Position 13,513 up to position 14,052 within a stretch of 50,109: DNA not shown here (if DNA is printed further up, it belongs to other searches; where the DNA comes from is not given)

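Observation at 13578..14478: Tandem paralogous lysine-rich lipoproteins with mirror-symmetric Cx3Cx6C...Cx6Cx3C pattern (alpha-hairpin-like)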

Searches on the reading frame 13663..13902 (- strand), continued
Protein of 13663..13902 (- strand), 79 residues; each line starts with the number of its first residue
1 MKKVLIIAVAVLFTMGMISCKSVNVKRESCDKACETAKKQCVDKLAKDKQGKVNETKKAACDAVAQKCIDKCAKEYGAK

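Call 30: find_encoding_contigs(protein=P0029, flank=7000, max_places=2)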
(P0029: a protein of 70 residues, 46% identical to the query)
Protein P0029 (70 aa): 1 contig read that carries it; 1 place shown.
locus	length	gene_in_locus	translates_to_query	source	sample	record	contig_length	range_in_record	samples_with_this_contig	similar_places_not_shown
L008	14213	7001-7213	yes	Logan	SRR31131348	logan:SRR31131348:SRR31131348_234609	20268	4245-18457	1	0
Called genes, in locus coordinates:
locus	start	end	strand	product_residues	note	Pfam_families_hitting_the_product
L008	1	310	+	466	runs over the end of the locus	PF00672:HAMP, PF00211:Guanylate_cyc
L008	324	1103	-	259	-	PF01578:Cytochrom_C_asm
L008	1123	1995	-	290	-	PF05140:ResB (weak)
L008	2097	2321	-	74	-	PF01165:Ribosomal_S21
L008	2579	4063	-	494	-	PF00890:FAD_binding_2 (faint), PF03486:HI0933_like (faint), PF07992:Pyr_redox_2, PF13738:Pyr_redox_3 (weak), PF00070:Pyr_redox, PF02852:Pyr_redox_dim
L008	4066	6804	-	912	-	PF13432:TPR_16, PF00515:TPR_1 (weak), PF23569:NBD_SMAX1, PF00004:AAA, PF17871:AAA_lid_9, PF07724:AAA_2, PF07728:AAA_5, PF10431:ClpB_D2-small, +25 more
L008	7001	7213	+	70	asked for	-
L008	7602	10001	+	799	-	PF00072:Response_reg, PF08448:PAS_4, PF00512:HisKA, PF02518:HATPase_c, PF00072:Response_reg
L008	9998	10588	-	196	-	PF01725:Ham1p_like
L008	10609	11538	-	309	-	-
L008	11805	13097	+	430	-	PF02321:OEP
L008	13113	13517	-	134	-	PF27399:TP_0437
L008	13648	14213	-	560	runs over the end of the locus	PF02690:Na_Pi_cotrans, PF01895:PhoU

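Call 32: search_protein_families(library=ncbifam, proteins=[L006:6209-6619:+], max_evalue=0.1)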
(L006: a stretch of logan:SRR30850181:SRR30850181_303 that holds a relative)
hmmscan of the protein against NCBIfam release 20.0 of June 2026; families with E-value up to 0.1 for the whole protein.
L006:6209-6619:+ (137 aa): 6 families
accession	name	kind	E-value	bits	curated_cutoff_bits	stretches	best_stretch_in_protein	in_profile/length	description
NF033928.1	alph_xenorhab_A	subfamily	0.00047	19.6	125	1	31-134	180-278/339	alpha-xenorhabdolysin family binary toxin subunit A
NF053563.1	Rkd4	equivalog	0.011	13.9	860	1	29-130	486-581/747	arcadin-4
NF047515.1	SpiroCoCo_C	equivalog_domain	0.028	13.6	125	1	35-121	137-217/313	SpiroCoCo family coiled-coil protein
NF048001.1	GTP_morpho_1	equivalog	0.032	14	50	1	37-72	14-49/70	GTA head formation protein, RCAP_rcc01685 family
NF052344.1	slr1601_fam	subfamily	0.054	13.6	70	0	39-65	36-62/91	slr1601 family putative cell division protein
NF047958.1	broad_LIC11966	domain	0.095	13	40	0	35-65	102-132/134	LIC11966 family surface protein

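Call 41: fold_search(model_id=the predicted structure, library=pdb)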
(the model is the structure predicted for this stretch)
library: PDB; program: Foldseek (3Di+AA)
matches with E <= 10: 71; with E <= 0.001: 0
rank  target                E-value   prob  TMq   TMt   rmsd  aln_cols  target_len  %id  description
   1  1vf7_B                2.9e+00  0.18  0.37  0.17   5.1        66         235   12  Crystal structure of the membrane fusion protein, MexA of the multidrug transporter (released 2004-05-25)
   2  8r6r_D                3.1e+00  0.33  0.49  0.04   3.4        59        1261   15  Mycobacterium smegnatis RNA polymerase RP2-like transcription initiation complex with SigmaA, RbpA and open promoter D (released 2024-10-02)
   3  6fbv_D                4.4e+00  0.35  0.53  0.04   2.9        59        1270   14  Single particle cryo em structure of Mycobacterium tuberculosis RNA polymerase in complex with Fidaxomicin (released 2018-02-28)
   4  8r6p_D                4.6e+00  0.23  0.48  0.04   3.3        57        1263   16  Mycobacterium smegnatis RNA polymerase RP2-like transcription initiation complex with SigmaA, RbpA, HelD N-terminal do (released 2024-10-02)
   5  6rwy_L                4.6e+00  0.21  0.42  0.44   4.3        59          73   10  Export apparatus core and inner rod of the Shigella type 3 secretion system (released 2020-02-12)
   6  1vf7_A                4.6e+00  0.21  0.43  0.17   5.1        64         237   14  Crystal structure of the membrane fusion protein, MexA of the multidrug transporter (released 2004-05-25)
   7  1vf7_F                4.6e+00  0.20  0.42  0.17   5.2        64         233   14  Crystal structure of the membrane fusion protein, MexA of the multidrug transporter (released 2004-05-25)
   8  6iok_I                4.9e+00  0.21  0.44  0.13   5.1        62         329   10  Cryo-EM structure of multidrug efflux pump MexAB-OprM (0 degree state) (released 2019-04-03)
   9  8axk_b                4.9e+00  0.20  0.42  0.42   4.6        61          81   10  Type 3 secretion system export apparatus core, inner rod and needle of Shigella flexneri (released 2023-03-01)
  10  1ohh_MODEL_2_G        4.9e+00  0.07  0.31  0.27   7.0        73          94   16  BOVINE MITOCHONDRIAL F1-ATPASE complexed with the inhibitor protein IF1 (released 2003-06-09)
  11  6iok_K                5.2e+00  0.14  0.39  0.13   5.2        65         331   12  Cryo-EM structure of multidrug efflux pump MexAB-OprM (0 degree state) (released 2019-04-03)
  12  8f2k_G                5.2e+00  0.07  0.31  0.26   8.3        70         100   20  Structure of yeast F1-ATPase determined with 100 micromolar cruentaren A (released 2023-04-05)
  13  8b6h_EG               5.5e+00  0.21  0.49  0.41   3.7        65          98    8  Cryo-EM structure of cytochrome c oxidase dimer (complex IV) from respiratory supercomplex of Tetrahymena thermophila (released 2023-03-29)
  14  2ysu_B                5.5e+00  0.04  0.22  0.16   7.7        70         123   17  Structure of the complex between BtuB and Colicin E2 receptor binding domain (released 2007-06-19)
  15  6tdu_E                5.9e+00  0.20  0.46  0.40   3.3        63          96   13  Cryo-EM structure of Euglena gracilis mitochondrial ATP synthase, full dimer, rotational states 1 (released 2019-11-27)
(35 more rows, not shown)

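Call 43: predict_structure(alignment_id=A4)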
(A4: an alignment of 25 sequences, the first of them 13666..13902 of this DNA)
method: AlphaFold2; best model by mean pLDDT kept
length: 79 residues; sequences in the alignment: 25
mean_pLDDT: 75.6   pTM: 0.54
mean pLDDT of the five models: 75.6, 75.6, 72.9, 72.5, 71.5
residues with pLDDT >= 90: 24; 70-90: 27; 50-70: 23; < 50: 5
segments of 3 or more residues with pLDDT < 50: 1-3
pLDDT, mean of each block of 10 residues (from residue 1): 50 52 75 91 77 84 93 83
secondary structure, 60 per line:
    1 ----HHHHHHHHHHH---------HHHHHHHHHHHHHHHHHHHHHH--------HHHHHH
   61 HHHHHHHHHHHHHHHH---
elements in order: H5-15 H25-46 H55-76

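Call 50: fold_search(model_id=the predicted structure, library=pdb)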
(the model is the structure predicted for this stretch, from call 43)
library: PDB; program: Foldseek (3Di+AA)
matches with E <= 10: 50; with E <= 0.001: 0
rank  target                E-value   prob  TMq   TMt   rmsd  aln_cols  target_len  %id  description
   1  7w5z_T5               9.3e-01  0.54  0.45  0.52   4.7        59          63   17  Cryo-EM structure of Tetrahymena thermophila mitochondrial complex IV, composite dimer model (released 2022-04-06)
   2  8gym_5T               1.3e+00  0.44  0.45  0.53   4.8        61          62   16  Cryo-EM structure of Tetrahymena thermophila respiratory mega-complex MC IV2+(I+III2+II)2 (released 2023-06-14)
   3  3aqf_A                3.7e+00  0.47  0.50  0.50   2.9        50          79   16  Crystal structure of the human CRLR/RAMP2 extracellular complex (released 2011-11-02)
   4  2z0n                  4.2e+00  0.14  0.43  0.18   6.4        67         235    7  Crystal structure of APPL1-BAR domain (released 2008-05-13)
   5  2xvt_A                4.5e+00  0.41  0.54  0.54   2.8        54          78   15  Structure of the extracellular domain of human RAMP2 (released 2010-12-29)
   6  9rgz_B                4.8e+00  0.10  0.39  0.33   7.4        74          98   16  X-ray crystal structure of a de novo designed single-chain antiparallel 3-helix coiled-coil bundle, sc-apCC3-CW-2NTT (released 2025-09-03)
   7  2q12                  5.4e+00  0.14  0.41  0.16   4.6        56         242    7  Crystal Structure of BAR domain of APPL1 (released 2007-08-14)
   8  3hr0_B                5.4e+00  0.12  0.33  0.14   4.3        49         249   24  Crystal structure of Homo sapiens Conserved Oligomeric Golgi subunit 4 (released 2009-07-21)
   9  7s8t_E                5.4e+00  0.11  0.37  0.37   4.4        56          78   18  M. xanthus ferritin-like protein EncC (released 2022-02-02)
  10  6z11_D                6.2e+00  0.13  0.50  0.04  11.8        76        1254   12  Structure of Mycobacterium smegmatis HelD protein in complex with RNA polymerase core - State III, primary channel dis (released 2020-11-04)
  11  9e78_2r               6.2e+00  0.10  0.33  0.09   9.5        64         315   16  48-nm repeat of the Leishmania tarentolae doublet microtubule (released 2025-03-12)
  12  7s8t_B                6.2e+00  0.09  0.36  0.36   4.9        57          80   18  M. xanthus ferritin-like protein EncC (released 2022-02-02)
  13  2z3x_A                6.6e+00  0.12  0.38  0.49   4.3        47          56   11  Structure of a Protein-DNA Complex Essential for DNA Protection in Spore of Bacillus Species (released 2008-02-12)
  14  7y6c_A                6.6e+00  0.08  0.32  0.35   4.6        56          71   14  Crystal structure of the EscE/EsaG/EsaH complex (released 2022-07-20)
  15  7lbm_n                6.6e+00  0.05  0.28  0.09   8.7        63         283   17  Structure of the human Mediator-bound transcription pre-initiation complex (released 2021-03-24)
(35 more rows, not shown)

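Call 52: list_cluster_members(proteins=[P0003, P0020, P0015, P0022, P0033, P0027, P0030, P0009, P0018, P0024])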
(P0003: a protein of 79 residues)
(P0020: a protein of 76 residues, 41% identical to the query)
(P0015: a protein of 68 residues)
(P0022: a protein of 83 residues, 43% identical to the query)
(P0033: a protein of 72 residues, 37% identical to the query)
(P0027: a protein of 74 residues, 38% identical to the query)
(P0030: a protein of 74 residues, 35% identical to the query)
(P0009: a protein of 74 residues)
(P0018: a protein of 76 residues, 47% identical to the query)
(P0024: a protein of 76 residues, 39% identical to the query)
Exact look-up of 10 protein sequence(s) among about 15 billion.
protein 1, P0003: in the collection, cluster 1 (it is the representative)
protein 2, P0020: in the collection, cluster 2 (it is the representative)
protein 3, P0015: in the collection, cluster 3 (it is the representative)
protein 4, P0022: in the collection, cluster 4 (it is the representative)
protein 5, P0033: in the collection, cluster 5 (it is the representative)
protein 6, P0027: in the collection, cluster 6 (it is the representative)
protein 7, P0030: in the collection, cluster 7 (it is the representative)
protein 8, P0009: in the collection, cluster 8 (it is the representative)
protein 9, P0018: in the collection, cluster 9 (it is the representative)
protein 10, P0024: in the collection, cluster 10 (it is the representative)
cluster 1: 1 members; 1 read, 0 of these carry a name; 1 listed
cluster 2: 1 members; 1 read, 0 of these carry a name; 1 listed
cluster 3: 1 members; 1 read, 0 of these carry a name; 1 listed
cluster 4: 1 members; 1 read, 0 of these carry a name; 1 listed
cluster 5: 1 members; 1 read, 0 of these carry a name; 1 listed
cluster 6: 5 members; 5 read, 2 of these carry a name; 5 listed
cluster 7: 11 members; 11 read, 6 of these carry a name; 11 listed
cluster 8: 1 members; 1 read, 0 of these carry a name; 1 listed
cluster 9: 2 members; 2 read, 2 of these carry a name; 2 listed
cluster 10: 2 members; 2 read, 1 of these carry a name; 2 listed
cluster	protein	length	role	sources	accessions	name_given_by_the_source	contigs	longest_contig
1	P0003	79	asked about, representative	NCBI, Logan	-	-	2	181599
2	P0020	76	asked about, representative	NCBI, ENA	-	-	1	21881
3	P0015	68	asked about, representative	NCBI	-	-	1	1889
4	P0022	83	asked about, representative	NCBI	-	-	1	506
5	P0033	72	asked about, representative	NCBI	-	-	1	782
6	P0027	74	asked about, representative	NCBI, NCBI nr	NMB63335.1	MAG: hypothetical protein GYA16_00530 [Spirochaetes bacterium] | hypothetical protein [Spirochaetota bacterium]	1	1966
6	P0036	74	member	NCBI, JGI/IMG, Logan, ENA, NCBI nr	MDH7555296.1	MAG: hypothetical protein QHH74_16785 [Spirochaetota bacterium] | hypothetical protein [Spirochaetota bacterium]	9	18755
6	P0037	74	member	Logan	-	-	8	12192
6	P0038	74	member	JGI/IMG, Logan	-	-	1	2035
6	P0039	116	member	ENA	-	-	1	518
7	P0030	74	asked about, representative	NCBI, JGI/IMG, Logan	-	hypothetical protein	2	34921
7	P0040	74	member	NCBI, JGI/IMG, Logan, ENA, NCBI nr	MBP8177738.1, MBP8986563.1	MAG: hypothetical protein KBG92_02050 [Spirochaetes bacterium] | hypothetical protein | hypothetical protein [Spirochaetota bacterium]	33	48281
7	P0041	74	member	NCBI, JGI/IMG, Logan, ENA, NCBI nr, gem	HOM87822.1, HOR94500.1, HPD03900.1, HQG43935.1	MAG TPA: hypothetical protein PLH80_03615 [Spirochaetota bacterium] | hypothetical protein [Spirochaetota bacterium]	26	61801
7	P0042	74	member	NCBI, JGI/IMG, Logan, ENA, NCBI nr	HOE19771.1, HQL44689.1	MAG TPA: hypothetical protein PKJ69_02290 [Spirochaetota bacterium] | hypothetical protein [Spirochaetota bacterium]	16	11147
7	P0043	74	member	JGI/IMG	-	hypothetical protein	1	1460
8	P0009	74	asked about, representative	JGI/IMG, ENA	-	-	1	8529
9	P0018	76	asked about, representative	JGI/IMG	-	hypothetical protein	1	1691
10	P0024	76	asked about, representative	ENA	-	-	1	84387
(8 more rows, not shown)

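Call 64: find_homologous_proteins(query=A4, max_evalue=10)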
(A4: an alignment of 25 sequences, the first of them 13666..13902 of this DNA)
Query A4 (25 sequences) (79 aa, profile of the alignment): 35 proteins with E <= 10 among 556 candidates.
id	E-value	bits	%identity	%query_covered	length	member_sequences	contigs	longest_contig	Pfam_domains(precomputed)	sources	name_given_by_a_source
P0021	3.2e-25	106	36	97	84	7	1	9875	-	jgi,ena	-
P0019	4.8e-25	105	39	97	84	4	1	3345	-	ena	-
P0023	3.7e-24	102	36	97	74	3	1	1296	-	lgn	-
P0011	3.9e-24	102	41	96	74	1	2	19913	-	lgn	-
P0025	8.1e-24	101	38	97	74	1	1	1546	-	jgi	-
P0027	3.0e-23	99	38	97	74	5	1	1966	-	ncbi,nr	ncbi:MAG: hypothetical protein GYA16_00530 [Spirochaetes bacterium]|nr:hypothetical protein [Spiroch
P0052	5.6e-23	99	35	97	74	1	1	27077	-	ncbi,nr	ncbi:MAG: hypothetical protein N3F66_09915 [Spirochaetes bacterium]|nr:hypothetical protein [Spiroch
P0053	1.4e-22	97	38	96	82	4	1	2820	-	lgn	-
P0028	1.8e-22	97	38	97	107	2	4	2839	-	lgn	-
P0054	4.4e-22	96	34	96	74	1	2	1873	-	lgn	-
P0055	6.8e-22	95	33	97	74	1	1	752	-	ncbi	-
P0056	1.8e-21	94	33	97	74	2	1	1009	-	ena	-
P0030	1.8e-21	94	35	96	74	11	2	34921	-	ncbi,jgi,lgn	jgi:hypothetical protein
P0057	3.2e-21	93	36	96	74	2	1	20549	-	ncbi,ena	-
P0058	3.9e-21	93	34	96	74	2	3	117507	-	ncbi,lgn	-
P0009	3.9e-19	86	38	94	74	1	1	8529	-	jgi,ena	-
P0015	4.2e-19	86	35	92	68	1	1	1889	-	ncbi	-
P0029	4.3e-18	83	46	56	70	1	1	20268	-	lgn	-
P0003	5.7e-18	82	59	100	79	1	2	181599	-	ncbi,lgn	-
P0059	2.0e-15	74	40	96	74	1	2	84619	-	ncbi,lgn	-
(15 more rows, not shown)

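Call 66: find_encoding_contigs(protein=P0059, flank=7000, max_places=2)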
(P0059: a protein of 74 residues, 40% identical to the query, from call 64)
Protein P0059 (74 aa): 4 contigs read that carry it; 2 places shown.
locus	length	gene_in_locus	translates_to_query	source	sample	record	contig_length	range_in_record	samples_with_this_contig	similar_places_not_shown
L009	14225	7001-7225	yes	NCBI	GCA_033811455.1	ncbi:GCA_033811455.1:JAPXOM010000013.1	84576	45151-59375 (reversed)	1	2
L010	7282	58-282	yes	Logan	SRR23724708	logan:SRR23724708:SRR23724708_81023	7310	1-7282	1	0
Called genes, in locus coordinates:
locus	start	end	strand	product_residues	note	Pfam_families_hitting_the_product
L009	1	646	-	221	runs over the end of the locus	PF02698:DUF218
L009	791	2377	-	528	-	PF03853:YjeF_N, PF01256:Carb_kinase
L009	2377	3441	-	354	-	-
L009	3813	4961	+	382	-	PF02771:Acyl-CoA_dh_N, PF02770:Acyl-CoA_dh_M, PF00441:Acyl-CoA_dh_1, PF08028:Acyl-CoA_dh_2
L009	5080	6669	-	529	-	PF08448:PAS_4, PF07536:HWE_HK, PF07568:HisKA_2, PF13581:HATPase_c_2, PF02518:HATPase_c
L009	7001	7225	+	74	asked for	-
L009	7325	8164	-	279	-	PF27259:AF_1499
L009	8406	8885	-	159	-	-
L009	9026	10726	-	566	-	PF12833:HTH_18, PF00165:HTH_AraC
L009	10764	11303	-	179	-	-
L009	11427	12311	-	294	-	PF01738:DLH (faint), PF02129:Peptidase_S15 (weak), PF12146:Hydrolase_4, PF20434:BD-FAE (weak), PF00561:Abhydrolase_1 (weak), PF12697:Abhydrolase_6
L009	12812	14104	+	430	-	PF07690:MFS_1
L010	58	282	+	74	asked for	-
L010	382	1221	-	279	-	PF27259:AF_1499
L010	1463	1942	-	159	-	-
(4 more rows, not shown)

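Call 67: find_encoding_contigs(protein=P0009, flank=7000, max_places=2)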
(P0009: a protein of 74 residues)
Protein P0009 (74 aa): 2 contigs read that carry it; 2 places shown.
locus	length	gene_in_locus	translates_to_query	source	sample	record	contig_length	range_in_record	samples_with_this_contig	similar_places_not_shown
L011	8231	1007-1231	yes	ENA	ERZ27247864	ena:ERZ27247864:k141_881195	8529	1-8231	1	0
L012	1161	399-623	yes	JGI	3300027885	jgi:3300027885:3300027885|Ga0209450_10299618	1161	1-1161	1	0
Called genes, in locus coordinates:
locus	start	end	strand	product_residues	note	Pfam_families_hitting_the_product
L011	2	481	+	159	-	?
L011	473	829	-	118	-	PF01740:STAS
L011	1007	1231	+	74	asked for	-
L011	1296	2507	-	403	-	PF00155:Aminotran_1_2, PF01041:DegT_DnrJ_EryC1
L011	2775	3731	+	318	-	PF00753:Lactamase_B (faint), PF23023:Anti-Pycsar_Apyc1 (weak), PF12706:Lactamase_B_2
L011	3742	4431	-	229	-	PF02254:TrkA_N, PF02080:TrkA_C (faint)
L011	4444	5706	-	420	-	PF02386:TrkH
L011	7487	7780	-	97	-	PF00216:Bac_DNA_binding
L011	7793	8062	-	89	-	PF01649:Ribosomal_S20p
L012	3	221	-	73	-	?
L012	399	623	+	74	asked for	-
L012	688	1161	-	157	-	?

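Call 70: find_related_loci(query=A7, collection=metagenome_contigs, flank=4000)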
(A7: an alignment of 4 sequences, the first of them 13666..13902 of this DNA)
Query A7 (79 aa) in metagenome_contigs; peptide patterns used: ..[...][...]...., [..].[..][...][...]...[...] (x = any residue, [..] = any of these).
184 stretches matched a pattern; 2 encode a relative of the query (tblastn E <= 1e-3); 2 distinct loci.
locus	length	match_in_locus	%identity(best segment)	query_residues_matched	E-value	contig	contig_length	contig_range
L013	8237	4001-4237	66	1-79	2e-34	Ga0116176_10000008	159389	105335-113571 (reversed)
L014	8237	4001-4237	62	1-79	2e-32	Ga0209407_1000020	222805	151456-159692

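Call 71: find_related_loci(query=A7, collection=viral_contigs, flank=3000)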
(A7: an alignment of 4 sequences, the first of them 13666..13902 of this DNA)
Query A7 (79 aa) in viral_contigs; peptide patterns used: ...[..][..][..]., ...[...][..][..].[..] (x = any residue, [..] = any of these).
208 stretches matched a pattern, but none encodes a relative of the query by tblastn (E <= 1e-3).

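Call 75: search_solved_structures(query=A4, max_evalue=10, show_alignments=2)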
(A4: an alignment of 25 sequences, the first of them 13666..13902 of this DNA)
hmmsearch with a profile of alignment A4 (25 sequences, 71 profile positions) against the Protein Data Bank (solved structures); distinct sequences matched with E-value up to 10: 4.
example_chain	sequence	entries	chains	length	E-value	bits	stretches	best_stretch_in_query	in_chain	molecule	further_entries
8zno_H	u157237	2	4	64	1.1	12.6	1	28-67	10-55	Cytochrome b-c1 complex subunit 6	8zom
9f5x_1I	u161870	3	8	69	1.9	11.8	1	29-67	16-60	Cytochrome b-c1 complex subunit 6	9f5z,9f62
1vib_A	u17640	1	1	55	2.5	11.5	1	29-69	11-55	NEUROTOXIN B-IV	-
6nhy_A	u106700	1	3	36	3.2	11.1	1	5-27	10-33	Tumor necrosis factor receptor superfamily member 10B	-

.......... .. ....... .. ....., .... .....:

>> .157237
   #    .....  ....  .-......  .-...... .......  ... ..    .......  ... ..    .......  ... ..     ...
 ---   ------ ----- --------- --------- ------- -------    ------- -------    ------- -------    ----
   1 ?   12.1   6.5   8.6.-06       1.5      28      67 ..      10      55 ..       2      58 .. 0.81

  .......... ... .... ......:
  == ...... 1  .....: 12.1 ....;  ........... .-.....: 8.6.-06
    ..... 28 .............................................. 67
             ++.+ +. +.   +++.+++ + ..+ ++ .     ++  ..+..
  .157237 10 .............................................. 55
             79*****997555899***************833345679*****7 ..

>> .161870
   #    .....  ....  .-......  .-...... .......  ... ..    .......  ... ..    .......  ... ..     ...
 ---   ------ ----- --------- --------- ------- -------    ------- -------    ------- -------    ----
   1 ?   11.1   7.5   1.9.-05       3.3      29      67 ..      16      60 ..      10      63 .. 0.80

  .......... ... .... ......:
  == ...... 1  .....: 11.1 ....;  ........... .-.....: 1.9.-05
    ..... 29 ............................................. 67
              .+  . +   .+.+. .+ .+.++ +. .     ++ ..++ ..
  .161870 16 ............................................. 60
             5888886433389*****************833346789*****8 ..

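Call 76: search_solved_structures(query=A4, max_evalue=10, show_alignments=4)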
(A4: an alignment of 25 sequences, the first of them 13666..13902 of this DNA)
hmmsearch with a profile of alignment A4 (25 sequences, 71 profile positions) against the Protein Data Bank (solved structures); distinct sequences matched with E-value up to 10: 4.
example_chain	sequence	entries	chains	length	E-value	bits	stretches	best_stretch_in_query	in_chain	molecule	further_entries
8zno_H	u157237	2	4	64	1.1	12.6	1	28-67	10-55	Cytochrome b-c1 complex subunit 6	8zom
9f5x_1I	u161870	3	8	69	1.9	11.8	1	29-67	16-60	Cytochrome b-c1 complex subunit 6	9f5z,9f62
1vib_A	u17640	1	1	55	2.5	11.5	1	29-69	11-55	NEUROTOXIN B-IV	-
6nhy_A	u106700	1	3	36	3.2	11.1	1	5-27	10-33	Tumor necrosis factor receptor superfamily member 10B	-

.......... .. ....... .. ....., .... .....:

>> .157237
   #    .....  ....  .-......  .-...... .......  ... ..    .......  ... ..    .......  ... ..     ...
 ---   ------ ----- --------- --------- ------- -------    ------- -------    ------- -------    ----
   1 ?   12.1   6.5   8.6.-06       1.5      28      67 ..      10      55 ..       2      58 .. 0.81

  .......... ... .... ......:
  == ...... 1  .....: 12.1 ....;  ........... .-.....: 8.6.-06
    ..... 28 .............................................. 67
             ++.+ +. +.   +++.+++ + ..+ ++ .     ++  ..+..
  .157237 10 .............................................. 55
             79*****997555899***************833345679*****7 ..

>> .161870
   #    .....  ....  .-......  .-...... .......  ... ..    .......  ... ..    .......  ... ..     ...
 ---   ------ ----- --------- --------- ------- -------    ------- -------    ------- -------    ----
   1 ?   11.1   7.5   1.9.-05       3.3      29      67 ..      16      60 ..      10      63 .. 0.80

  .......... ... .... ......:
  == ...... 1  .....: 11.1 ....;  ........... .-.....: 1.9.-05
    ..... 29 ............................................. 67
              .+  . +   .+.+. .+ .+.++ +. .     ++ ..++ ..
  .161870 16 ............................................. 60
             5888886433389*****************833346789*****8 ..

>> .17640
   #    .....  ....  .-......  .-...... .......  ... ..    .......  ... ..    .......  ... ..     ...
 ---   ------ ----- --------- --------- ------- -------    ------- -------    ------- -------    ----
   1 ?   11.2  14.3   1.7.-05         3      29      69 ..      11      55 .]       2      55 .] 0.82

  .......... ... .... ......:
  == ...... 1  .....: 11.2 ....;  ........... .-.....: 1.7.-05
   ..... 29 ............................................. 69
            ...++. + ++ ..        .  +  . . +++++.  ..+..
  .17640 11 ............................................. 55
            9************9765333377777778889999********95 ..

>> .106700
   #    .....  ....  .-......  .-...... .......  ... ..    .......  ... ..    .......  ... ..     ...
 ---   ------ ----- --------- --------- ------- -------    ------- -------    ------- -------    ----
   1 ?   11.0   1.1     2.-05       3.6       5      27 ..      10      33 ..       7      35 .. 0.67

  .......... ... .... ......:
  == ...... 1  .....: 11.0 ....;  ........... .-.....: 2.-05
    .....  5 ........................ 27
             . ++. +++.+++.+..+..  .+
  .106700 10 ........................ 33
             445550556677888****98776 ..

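Call 89: search_protein_families(library=phrogs, proteins=[window:13663-13902:-], max_evalue=0.1)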
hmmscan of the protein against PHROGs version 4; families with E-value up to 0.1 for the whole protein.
window:13663-13902:- (79 aa): 1 family
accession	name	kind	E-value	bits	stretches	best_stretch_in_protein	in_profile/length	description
phrog_37790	-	unknown function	0.03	15.4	1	15-72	1-54/137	-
